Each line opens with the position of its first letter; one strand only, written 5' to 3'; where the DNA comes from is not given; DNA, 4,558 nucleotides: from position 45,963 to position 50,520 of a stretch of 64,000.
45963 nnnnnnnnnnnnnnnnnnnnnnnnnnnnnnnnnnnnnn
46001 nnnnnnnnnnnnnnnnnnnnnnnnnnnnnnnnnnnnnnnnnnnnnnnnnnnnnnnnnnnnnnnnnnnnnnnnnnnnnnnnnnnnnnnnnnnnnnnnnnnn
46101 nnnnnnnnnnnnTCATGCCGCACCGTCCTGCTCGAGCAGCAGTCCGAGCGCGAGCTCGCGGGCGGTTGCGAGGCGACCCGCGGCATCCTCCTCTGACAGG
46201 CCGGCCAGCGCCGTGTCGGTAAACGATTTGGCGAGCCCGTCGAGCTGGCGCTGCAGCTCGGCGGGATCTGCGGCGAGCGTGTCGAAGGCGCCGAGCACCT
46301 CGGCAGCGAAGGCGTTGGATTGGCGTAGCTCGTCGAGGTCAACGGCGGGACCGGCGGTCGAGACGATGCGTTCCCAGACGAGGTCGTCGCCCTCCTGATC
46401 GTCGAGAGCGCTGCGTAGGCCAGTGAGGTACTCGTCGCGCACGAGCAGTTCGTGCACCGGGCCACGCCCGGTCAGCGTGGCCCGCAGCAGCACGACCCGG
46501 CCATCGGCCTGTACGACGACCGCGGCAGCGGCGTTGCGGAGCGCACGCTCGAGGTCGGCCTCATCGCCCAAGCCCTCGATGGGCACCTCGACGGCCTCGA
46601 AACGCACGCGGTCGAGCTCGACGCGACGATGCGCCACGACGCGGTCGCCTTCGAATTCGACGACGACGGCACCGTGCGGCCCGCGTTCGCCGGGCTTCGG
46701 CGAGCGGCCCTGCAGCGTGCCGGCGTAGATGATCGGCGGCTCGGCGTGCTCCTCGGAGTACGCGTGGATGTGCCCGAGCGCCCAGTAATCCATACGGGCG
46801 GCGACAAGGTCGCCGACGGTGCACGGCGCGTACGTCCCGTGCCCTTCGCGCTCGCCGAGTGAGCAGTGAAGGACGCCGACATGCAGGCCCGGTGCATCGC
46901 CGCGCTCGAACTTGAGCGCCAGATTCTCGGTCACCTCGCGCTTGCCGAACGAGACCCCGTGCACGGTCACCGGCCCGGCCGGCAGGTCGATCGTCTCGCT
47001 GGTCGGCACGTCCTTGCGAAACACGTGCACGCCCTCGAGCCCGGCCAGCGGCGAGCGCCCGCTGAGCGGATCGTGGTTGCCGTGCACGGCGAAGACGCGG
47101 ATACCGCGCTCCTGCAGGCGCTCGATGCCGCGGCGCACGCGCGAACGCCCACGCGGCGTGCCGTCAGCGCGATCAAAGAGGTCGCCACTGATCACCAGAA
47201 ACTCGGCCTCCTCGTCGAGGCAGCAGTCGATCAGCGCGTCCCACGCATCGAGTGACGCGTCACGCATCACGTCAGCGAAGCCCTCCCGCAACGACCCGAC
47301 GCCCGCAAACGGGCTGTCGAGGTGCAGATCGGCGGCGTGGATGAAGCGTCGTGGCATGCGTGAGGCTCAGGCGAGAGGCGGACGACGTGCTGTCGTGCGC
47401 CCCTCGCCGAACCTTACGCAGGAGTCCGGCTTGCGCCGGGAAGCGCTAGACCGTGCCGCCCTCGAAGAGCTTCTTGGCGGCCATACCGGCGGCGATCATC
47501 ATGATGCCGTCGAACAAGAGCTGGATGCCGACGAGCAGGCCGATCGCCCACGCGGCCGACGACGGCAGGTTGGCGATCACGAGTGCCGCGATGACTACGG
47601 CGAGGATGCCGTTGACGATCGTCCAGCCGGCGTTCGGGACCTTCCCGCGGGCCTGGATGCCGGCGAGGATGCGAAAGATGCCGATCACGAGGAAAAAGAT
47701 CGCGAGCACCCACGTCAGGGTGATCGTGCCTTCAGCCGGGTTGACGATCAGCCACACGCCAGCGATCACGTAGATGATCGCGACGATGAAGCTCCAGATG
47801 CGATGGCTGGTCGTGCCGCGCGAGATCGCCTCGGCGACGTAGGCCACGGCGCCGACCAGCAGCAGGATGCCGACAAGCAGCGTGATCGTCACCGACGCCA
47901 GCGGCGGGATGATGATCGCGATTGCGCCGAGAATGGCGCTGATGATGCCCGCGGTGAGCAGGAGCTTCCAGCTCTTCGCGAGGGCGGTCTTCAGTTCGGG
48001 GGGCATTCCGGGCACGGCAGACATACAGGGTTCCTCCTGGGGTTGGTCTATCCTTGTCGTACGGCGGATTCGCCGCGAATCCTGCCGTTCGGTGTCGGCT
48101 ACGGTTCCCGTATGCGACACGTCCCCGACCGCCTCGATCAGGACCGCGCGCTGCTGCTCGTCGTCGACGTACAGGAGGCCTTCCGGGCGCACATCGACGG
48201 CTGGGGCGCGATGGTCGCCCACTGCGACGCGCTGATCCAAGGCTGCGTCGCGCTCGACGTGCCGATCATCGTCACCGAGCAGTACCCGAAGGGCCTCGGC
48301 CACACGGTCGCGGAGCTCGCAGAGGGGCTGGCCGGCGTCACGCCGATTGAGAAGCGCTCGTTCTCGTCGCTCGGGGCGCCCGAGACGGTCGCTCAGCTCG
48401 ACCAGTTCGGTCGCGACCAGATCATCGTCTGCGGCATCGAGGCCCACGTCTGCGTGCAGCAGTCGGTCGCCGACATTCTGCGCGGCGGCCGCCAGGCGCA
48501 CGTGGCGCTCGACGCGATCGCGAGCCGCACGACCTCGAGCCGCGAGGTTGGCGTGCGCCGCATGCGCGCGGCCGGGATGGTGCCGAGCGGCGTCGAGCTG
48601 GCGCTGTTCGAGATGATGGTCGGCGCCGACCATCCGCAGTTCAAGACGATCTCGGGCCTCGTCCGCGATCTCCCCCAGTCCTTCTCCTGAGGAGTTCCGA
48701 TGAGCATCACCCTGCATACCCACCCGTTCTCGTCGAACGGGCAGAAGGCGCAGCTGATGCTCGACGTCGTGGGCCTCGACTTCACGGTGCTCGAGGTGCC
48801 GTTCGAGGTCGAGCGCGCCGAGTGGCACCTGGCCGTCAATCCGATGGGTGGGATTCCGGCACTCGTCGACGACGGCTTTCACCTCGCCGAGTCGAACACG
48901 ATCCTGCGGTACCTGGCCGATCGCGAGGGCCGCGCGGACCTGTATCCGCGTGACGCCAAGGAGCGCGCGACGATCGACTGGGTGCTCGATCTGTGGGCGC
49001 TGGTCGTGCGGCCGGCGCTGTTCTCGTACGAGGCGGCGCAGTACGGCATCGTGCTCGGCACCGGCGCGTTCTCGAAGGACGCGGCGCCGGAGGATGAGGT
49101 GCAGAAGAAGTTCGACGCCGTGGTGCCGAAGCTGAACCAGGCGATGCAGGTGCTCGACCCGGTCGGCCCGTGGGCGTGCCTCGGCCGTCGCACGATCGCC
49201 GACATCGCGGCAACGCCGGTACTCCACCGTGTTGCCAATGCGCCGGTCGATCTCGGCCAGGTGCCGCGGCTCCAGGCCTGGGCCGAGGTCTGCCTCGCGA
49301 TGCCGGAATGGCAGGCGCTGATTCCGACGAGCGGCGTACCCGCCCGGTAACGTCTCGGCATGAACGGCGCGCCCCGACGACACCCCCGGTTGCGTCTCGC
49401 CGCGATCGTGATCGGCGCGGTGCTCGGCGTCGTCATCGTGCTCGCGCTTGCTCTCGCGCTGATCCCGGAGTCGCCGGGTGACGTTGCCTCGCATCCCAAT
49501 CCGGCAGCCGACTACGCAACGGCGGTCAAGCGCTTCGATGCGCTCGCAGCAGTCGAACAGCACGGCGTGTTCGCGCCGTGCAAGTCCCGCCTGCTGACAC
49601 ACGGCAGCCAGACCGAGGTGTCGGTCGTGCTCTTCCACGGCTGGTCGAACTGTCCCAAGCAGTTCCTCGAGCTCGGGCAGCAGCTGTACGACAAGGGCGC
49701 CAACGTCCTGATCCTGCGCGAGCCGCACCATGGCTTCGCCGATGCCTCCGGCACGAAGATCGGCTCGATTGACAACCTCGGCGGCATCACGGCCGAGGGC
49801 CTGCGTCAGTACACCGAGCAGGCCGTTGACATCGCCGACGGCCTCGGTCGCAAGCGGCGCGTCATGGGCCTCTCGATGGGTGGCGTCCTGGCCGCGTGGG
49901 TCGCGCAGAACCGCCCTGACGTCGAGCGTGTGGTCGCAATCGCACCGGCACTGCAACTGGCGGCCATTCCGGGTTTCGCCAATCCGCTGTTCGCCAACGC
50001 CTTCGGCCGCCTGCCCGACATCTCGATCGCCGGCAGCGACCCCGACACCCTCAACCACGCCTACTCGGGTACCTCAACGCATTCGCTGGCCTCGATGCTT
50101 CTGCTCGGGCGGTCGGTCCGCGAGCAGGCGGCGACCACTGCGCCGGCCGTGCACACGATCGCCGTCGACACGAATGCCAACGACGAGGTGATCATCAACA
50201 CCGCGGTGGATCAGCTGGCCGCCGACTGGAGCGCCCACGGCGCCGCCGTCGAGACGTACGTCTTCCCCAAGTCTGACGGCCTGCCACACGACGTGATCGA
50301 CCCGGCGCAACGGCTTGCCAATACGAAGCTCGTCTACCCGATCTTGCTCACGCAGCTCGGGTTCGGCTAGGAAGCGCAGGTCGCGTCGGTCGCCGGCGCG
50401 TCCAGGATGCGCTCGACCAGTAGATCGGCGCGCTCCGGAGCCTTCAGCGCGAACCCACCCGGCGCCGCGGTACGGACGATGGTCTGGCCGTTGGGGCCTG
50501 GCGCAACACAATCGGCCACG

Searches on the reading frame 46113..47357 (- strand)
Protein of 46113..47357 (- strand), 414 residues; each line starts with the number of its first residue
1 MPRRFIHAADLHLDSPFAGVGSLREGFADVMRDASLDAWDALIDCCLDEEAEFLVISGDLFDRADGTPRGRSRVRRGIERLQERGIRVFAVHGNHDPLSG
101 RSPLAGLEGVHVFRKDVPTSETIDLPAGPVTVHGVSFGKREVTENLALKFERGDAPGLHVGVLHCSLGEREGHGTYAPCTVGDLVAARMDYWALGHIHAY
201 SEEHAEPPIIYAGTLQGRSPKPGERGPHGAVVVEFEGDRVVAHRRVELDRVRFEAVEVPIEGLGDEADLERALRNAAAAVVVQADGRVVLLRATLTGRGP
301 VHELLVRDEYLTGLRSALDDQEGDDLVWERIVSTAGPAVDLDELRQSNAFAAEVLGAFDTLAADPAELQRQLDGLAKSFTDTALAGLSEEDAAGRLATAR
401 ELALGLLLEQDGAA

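Call 17: search_protein_families(library=pfam, proteins=[window:46113-47357:-], max_evalue=0.001)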
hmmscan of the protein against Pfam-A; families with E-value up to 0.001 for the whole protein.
window:46113-47357:- (414 aa): 1 family
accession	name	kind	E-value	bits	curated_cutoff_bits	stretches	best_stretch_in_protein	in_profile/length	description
PF00149.33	Metallophos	-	2.6e-12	48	21.5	1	4-200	2-191/191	Calcineurin-like phosphoesterase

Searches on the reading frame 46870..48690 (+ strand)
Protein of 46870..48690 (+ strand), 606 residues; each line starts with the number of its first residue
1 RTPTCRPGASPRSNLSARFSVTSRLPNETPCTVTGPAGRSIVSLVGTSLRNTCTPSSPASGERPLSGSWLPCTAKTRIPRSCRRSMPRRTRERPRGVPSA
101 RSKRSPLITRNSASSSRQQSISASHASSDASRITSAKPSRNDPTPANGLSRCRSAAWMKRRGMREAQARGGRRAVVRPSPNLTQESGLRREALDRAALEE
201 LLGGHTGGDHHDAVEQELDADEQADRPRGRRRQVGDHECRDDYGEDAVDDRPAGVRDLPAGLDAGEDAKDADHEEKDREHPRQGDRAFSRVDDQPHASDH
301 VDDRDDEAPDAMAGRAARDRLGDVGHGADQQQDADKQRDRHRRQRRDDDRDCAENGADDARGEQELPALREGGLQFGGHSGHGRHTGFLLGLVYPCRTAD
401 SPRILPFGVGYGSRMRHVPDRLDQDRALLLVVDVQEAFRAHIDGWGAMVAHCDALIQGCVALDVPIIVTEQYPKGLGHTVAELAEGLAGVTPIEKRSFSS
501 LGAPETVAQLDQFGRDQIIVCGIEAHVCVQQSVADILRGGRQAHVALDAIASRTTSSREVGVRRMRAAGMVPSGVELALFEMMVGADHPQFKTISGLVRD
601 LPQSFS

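Call 17: search_protein_families(library=pfam, proteins=[window:46870-48690:+], max_evalue=0.001)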
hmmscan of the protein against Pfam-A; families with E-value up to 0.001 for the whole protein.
window:46870-48690:+ (606 aa): 1 family
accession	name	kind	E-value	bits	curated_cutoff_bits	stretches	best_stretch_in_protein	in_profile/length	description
PF00857.26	Isochorismatase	-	6.9e-25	88.6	27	1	428-572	2-170/175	Isochorismatase domain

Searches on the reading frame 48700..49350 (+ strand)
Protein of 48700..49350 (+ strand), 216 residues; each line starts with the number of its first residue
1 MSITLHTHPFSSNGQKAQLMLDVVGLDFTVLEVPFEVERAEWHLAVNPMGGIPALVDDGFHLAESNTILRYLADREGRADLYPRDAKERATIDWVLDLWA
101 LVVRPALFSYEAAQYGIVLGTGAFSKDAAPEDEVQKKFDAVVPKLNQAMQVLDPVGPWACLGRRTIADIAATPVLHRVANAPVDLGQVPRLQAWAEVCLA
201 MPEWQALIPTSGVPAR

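Call 17: search_protein_families(library=pfam, proteins=[window:48700-49350:+], max_evalue=0.001)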
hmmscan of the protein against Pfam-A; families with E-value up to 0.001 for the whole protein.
window:48700-49350:+ (216 aa): 5 families
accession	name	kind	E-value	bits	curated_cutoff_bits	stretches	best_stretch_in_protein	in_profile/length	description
PF02798.26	GST_N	-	2.4e-13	50.6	20.9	1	1-73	1-75/76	Glutathione S-transferase, N-terminal domain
PF13417.12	GST_N_3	-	2.6e-12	47.3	22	1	5-77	1-72/75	Glutathione S-transferase, N-terminal domain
PF13409.12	GST_N_2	-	7.2e-12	46.2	25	1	10-74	1-69/70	Glutathione S-transferase, N-terminal domain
PF13410.11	GST_C_2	-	1.2e-05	25.8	24.9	1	133-195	6-67/69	Glutathione S-transferase, C-terminal domain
PF00043.30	GST_C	-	3.1e-05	24.6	20.7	1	132-201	18-92/93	Glutathione S-transferase, C-terminal domain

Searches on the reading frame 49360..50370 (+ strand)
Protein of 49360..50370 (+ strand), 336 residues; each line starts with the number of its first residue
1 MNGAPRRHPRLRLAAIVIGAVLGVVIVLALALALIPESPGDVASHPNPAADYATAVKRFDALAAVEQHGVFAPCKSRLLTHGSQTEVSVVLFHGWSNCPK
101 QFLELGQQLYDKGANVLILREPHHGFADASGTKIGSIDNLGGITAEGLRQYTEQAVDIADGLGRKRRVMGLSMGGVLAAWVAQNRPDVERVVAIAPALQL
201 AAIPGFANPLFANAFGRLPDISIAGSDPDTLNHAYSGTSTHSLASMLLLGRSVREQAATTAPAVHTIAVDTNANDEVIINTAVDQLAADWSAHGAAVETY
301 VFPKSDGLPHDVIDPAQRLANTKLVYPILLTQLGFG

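Call 18: search_protein_families(library=pfam, proteins=[window:49360-50370:+], max_evalue=0.001)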
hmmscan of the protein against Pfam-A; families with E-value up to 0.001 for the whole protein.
window:49360-50370:+ (336 aa): 3 families
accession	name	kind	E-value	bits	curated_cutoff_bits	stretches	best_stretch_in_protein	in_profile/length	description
PF12146.15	Hydrolase_4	-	1.4e-10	41.3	27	1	86-216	4-131/239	Serine aminopeptidase, S33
PF00561.26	Abhydrolase_1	-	6.4e-08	33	25.8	1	89-216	3-125/245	alpha/beta hydrolase fold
PF12697.13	Abhydrolase_6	-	1.3e-06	29.7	26.3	1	89-311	1-208/217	Alpha/beta hydrolase family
